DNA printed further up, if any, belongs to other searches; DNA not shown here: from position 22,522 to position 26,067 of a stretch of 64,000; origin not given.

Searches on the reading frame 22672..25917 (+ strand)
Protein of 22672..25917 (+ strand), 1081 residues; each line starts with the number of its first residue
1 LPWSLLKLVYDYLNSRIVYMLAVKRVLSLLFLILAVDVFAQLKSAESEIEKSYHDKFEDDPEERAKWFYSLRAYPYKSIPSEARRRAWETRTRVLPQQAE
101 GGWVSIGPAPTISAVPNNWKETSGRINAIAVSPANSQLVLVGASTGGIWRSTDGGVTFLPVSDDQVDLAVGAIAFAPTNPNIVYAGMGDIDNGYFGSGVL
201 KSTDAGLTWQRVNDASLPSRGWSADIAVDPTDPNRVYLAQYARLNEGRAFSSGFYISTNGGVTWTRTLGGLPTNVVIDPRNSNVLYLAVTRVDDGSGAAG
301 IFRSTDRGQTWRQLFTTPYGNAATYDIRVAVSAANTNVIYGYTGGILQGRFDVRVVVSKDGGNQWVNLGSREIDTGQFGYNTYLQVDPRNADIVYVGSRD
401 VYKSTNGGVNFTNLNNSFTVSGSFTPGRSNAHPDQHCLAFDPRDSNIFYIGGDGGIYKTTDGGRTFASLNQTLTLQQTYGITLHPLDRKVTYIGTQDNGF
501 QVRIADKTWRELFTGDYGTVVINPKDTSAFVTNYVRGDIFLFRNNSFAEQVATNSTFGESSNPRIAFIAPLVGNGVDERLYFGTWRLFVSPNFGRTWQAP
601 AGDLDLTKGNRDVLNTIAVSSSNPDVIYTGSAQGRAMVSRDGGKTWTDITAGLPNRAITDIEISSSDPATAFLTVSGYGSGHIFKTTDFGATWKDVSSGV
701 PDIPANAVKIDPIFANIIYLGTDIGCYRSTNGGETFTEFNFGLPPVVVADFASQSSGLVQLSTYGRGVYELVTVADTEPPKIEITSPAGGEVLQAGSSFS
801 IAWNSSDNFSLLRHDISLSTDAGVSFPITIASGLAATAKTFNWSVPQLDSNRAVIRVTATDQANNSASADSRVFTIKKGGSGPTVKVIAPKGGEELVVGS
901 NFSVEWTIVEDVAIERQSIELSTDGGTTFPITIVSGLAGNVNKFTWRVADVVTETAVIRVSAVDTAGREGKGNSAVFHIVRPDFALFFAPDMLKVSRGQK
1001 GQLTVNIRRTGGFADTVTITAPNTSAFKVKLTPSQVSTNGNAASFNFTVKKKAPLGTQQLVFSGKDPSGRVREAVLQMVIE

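Call 38: search_protein_families(library=pfam, proteins=[window:22672-25917:+], max_evalue=0.001)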
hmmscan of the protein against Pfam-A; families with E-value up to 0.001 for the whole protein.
window:22672-25917:+ (1081 aa): 7 families
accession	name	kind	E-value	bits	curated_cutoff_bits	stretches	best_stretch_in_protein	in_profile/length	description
PF15902.12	Sortilin-Vps10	-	1.3e-31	110.4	33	4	148-266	3-111/446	Sortilin, neurotensin receptor 3,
PF02012.26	BNR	-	2.5e-14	51.3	27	0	255-265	1-11/12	BNR/Asp-box repeat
PF13088.12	BNR_2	-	1.6e-07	31.4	31.4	1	199-383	84-267/277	BNR repeat-like domain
PF15899.11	BNR_6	-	2.8e-07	30.4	27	0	301-313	1-13/14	BNR-Asp box repeat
PF14870.12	PSII_BNR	-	7.4e-07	29.1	27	0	631-736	35-137/303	Photosynthesis system II assembly factor YCF48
PF10342.15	Kre9_KNH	-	1.7e-06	29.1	24.6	1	786-876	1-94/94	Kre9/KNH-like N-terminal Ig-like domain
PF17957.7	Big_7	-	0.00042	21.3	24.1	0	780-857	1-70/70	Bacterial Ig domain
